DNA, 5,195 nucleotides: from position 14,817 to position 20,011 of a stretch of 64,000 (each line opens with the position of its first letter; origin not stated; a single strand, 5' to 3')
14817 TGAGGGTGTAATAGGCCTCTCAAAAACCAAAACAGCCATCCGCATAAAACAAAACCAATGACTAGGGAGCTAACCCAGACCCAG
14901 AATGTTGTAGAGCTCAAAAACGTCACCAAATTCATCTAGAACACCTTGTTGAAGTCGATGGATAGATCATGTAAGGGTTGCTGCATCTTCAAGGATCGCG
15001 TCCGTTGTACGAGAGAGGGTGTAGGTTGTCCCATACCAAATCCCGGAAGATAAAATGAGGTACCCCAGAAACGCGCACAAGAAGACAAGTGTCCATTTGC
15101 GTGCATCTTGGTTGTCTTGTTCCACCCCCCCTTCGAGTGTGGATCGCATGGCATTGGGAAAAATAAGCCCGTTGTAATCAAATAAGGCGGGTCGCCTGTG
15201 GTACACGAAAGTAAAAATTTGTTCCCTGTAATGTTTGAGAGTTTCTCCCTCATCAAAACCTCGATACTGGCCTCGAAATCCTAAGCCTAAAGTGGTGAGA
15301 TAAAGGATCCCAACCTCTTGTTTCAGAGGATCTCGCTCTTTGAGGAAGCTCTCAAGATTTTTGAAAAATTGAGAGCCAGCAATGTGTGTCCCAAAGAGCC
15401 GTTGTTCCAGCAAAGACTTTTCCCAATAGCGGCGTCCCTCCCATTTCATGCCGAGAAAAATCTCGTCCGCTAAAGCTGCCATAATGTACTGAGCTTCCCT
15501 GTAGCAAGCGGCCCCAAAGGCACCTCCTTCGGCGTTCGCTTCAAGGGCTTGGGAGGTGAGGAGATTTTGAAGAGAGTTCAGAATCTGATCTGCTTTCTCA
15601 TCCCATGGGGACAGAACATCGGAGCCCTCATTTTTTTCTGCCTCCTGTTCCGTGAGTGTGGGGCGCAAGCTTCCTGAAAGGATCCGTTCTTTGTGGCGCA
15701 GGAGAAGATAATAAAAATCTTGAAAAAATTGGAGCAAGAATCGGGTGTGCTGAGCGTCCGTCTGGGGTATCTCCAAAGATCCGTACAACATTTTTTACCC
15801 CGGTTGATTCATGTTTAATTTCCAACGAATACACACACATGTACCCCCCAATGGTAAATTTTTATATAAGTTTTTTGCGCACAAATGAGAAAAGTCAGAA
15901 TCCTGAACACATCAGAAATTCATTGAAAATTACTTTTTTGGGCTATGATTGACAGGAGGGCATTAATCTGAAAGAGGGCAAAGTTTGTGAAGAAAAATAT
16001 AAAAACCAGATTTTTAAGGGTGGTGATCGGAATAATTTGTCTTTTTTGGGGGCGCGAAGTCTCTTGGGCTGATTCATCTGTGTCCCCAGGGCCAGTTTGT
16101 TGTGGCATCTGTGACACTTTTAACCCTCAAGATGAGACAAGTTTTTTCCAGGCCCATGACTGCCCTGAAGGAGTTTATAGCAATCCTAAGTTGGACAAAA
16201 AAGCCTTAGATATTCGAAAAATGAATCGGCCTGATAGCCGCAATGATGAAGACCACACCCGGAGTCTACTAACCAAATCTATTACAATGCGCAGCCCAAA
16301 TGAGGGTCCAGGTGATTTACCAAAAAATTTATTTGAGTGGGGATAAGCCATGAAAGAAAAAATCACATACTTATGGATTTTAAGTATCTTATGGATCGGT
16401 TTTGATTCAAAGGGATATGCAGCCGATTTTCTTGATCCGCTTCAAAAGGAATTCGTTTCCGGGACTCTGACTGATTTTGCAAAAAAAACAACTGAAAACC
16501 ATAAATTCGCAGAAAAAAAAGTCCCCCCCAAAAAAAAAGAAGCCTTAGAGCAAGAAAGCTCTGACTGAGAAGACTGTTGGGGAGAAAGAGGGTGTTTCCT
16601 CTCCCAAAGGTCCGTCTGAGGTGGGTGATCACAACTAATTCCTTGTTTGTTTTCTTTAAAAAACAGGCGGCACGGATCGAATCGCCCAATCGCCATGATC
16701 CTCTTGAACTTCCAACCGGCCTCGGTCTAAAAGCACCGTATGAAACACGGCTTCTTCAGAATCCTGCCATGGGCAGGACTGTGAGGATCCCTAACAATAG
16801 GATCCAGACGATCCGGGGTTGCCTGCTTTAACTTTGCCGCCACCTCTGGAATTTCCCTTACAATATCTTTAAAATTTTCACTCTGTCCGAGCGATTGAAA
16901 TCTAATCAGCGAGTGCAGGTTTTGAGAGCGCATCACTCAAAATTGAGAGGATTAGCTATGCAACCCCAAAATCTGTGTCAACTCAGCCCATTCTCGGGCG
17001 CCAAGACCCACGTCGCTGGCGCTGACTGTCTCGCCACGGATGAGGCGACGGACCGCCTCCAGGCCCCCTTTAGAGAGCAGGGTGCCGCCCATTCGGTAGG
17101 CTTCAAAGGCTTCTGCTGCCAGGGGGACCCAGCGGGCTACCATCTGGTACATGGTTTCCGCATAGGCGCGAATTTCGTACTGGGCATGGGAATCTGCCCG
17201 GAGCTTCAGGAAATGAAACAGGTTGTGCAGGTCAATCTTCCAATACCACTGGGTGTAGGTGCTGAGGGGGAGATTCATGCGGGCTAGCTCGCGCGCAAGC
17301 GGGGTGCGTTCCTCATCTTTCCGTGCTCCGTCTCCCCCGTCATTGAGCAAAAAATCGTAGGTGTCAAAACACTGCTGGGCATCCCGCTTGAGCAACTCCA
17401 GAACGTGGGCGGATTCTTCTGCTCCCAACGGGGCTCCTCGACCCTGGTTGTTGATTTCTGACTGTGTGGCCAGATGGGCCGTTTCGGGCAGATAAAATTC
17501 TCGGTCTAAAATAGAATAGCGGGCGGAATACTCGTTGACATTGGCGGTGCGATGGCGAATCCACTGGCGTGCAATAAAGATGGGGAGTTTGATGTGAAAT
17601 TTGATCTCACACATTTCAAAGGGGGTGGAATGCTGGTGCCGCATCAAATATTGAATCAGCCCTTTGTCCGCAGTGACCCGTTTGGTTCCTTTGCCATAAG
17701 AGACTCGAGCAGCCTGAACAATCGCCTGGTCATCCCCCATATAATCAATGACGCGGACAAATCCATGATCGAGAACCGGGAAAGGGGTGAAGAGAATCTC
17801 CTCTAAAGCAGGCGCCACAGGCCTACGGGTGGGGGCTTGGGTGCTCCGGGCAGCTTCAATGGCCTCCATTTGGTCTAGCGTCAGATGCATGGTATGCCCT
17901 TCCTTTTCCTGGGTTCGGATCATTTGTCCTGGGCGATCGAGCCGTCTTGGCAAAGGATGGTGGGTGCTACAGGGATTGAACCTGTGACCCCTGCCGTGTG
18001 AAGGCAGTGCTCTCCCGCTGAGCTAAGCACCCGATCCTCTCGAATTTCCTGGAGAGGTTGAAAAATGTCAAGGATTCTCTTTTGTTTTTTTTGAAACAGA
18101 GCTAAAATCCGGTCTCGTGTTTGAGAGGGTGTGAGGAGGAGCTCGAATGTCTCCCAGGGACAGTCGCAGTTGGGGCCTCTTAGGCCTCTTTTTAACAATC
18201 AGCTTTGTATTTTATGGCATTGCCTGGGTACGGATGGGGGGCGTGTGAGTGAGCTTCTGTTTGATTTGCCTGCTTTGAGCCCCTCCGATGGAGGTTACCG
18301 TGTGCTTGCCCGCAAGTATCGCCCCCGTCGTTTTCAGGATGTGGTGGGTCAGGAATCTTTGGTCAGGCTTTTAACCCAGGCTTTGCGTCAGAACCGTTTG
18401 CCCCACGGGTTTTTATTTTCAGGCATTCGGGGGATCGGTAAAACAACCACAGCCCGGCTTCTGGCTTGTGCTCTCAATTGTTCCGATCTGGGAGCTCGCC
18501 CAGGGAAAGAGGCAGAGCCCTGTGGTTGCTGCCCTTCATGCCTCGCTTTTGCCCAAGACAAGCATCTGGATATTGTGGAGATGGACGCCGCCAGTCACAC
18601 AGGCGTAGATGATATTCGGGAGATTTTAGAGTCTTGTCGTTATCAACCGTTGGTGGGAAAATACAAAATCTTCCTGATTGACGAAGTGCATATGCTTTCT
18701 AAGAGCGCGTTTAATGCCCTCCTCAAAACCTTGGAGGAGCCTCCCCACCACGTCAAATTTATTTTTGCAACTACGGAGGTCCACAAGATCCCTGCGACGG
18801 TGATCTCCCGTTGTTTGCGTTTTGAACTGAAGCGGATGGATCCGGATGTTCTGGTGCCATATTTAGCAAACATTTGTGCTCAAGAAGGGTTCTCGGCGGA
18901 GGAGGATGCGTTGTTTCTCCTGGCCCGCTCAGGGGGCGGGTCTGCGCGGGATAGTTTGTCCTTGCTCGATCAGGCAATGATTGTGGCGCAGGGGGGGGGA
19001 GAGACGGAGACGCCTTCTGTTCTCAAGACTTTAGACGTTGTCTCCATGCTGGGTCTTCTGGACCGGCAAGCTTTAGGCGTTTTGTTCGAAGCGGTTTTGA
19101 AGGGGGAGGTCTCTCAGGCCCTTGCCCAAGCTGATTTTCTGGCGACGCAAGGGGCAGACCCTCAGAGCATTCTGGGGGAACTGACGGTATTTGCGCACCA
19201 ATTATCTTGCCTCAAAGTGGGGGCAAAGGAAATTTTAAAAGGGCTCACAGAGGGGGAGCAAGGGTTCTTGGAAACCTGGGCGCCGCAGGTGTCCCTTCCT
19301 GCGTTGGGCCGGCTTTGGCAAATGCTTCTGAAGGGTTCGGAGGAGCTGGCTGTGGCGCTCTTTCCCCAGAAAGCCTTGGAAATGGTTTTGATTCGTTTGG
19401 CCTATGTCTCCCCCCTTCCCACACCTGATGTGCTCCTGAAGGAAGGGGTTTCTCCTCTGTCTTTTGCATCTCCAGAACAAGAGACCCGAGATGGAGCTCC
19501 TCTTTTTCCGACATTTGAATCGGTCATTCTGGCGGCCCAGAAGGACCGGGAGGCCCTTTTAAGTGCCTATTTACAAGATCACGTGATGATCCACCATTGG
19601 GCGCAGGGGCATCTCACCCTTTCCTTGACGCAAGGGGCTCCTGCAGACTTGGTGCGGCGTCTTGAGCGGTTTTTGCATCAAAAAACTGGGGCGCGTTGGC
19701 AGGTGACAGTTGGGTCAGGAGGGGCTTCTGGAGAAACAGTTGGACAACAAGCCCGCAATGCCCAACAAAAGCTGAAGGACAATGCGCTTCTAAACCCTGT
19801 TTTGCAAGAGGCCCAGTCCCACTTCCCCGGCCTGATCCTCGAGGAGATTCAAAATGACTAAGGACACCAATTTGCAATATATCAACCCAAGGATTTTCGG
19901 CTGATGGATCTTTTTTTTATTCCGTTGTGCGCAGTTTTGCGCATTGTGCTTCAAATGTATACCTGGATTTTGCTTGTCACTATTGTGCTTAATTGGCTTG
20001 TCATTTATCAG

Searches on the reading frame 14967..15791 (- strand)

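Call 5: search_protein_families(library=ncbifam, proteins=[window:14967-15791:-], max_evalue=0.01)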
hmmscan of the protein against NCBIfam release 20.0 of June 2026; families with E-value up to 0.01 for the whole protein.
window:14967-15791:- (274 aa): 6 families
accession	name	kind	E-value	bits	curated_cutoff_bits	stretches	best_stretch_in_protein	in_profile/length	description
TIGR03349.1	IV_VI_DotU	subfamily_domain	2.1e-23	83.2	89.95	1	67-263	26-210/211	DotU/TssL family secretion system protein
NF038239.1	T6SS_TssL_short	exception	1e-10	41.4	180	1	97-201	53-153/207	type VI secretion system protein TssL, short form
NF005444.0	PRK07033.1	equivalog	8.8e-07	28.2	520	1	84-269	87-262/438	DotU family type VI secretion system protein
NF005999.0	PRK08126.1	subfamily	7.5e-05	21.7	571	1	100-203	118-221/432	hypothetical protein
NF038228.1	IcmH_DotU_IVB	equivalog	0.00027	20.4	50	1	83-200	78-196/258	type IVB secretion system protein IcmH/DotU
NF011283.0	PRK14693.1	equivalog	0.0053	15.3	686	1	124-203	198-276/552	hypothetical protein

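Call 6: search_protein_families(library=pfam, proteins=[window:14967-15791:-], max_evalue=0.01)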
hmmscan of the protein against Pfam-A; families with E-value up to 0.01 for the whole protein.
window:14967-15791:- (274 aa): 1 family
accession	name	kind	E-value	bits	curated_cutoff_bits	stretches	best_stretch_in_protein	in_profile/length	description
PF09850.14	DotU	-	1.4e-24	87.3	27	1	66-246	24-198/205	Type VI secretion system protein DotU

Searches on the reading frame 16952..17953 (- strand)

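Call 5: search_protein_families(library=ncbifam, proteins=[window:16952-17953:-], max_evalue=0.01)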
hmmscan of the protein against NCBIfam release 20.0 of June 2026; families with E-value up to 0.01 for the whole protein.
window:16952-17953:- (333 aa): 1 family
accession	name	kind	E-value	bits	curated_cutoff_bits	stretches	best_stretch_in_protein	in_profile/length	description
TIGR02170.1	thyX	equivalog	8.6e-61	205.1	87.9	1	65-283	1-211/211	FAD-dependent thymidylate synthase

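Call 6: search_protein_families(library=pfam, proteins=[window:16952-17953:-], max_evalue=0.01)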
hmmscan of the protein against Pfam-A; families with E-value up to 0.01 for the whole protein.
window:16952-17953:- (333 aa): 1 family
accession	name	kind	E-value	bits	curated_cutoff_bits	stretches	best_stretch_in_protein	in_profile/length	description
PF02511.20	Thy1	-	3.5e-58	197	24.8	1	67-277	1-190/191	Thymidylate synthase complementing protein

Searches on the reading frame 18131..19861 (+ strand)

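Call 5: search_protein_families(library=ncbifam, proteins=[window:18131-19861:+], max_evalue=0.01)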
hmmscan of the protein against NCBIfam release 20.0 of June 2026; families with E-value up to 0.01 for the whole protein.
window:18131-19861:+ (576 aa): 79 families (the best 25 are shown)
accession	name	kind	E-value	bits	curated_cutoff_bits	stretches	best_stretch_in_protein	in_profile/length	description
NF006585.0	PRK09111.1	equivalog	5.6e-176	586.8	604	2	51-437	22-401/616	DNA polymerase III subunit gamma/tau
NF005942.0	PRK07994.1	equivalog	4.3e-123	412.6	613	1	56-428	3-360/655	DNA polymerase III subunit gamma/tau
TIGR02397.1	dnaX_nterm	equivalog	5.1e-121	404.2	250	1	56-423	1-354/355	DNA polymerase III subunit gamma/tau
NF011526.0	PRK14965.1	equivalog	4.5e-117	392.3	670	1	56-431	3-366/578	DNA polymerase III subunits gamma and tau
NF004046.1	PRK05563.1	equivalog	1.1e-112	377.9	400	1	56-425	2-358/567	DNA polymerase III subunit gamma/tau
NF011525.0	PRK14964.1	equivalog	9.2e-112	374.3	554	1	59-536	3-458/493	DNA polymerase III subunits gamma and tau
NF011511.0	PRK14949.1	equivalog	1.1e-104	351.7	1016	1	56-423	3-354/984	DNA polymerase III subunits gamma and tau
NF011512.0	PRK14950.1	equivalog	1.6e-104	351.2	593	1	57-433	4-367/585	DNA polymerase III subunits gamma and tau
NF005171.0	PRK06645.1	equivalog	2.2e-102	343.1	614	1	53-431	7-378/509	DNA polymerase III subunits gamma and tau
NF006429.0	PRK08691.1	equivalog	9e-102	341.9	969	1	56-433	3-365/709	DNA polymerase III subunits gamma and tau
NF006280.0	PRK08451.1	equivalog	7.7e-101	338.5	572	1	57-355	2-285/535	DNA polymerase III subunit gamma/tau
NF008975.0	PRK12323.1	equivalog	1e-100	338.5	875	1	56-423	3-360/709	DNA polymerase III subunit gamma/tau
NF004962.0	PRK06305.1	equivalog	6.7e-99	332.2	559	1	56-435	4-360/465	DNA polymerase III subunits gamma and tau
NF005173.0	PRK06647.1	equivalog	1.2e-93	314.9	623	1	56-427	3-360/568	DNA polymerase III subunits gamma and tau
NF011522.0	PRK14961.1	equivalog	1.7e-93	313.4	562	1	56-423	3-357/363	DNA polymerase III subunits gamma and tau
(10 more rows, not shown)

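Call 6: search_protein_families(library=pfam, proteins=[window:18131-19861:+], max_evalue=0.01)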
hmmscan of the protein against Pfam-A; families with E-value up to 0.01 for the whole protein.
window:18131-19861:+ (576 aa): 10 families
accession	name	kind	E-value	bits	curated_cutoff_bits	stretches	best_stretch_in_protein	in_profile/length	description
PF13177.12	DNA_pol3_delta2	-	3.7e-38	131.5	27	1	73-236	1-160/161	DNA polymerase III, delta subunit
PF12169.13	DNA_pol3_gamma3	-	2.1e-34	118.8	24.4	1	302-437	5-141/143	DNA polymerase III subunits gamma and tau domain III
PF12362.13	DUF3646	-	6.4e-21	75.2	30.2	1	460-572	2-113/114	DNA polymerase III gamma and tau subunits C terminal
PF22608.2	DNAX_ATPase_lid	-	8.9e-14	51.5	27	1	244-288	5-49/49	DNA polymerase III clamp loader subunit, ATPase lid domain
PF00004.35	AAA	-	9.2e-12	46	21.2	1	95-231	2-126/131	ATPase family associated with various cellular activities (AAA)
PF13401.12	AAA_22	-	1.2e-05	26.1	27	1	96-215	10-123/130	AAA domain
PF05496.18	RuvB_N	-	4.5e-05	23.7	27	1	64-116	2-58/159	Holliday junction DNA helicase RuvB P-loop domain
PF07728.20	AAA_5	-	0.00043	20.7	22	0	173-206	59-95/139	AAA domain (dynein-related subfamily)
PF13191.12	AAA_16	-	0.0027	18.6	32.6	0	71-118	2-51/167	AAA ATPase domain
PF13173.12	AAA_14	-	0.0081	16.6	27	0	95-213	6-96/129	AAA domain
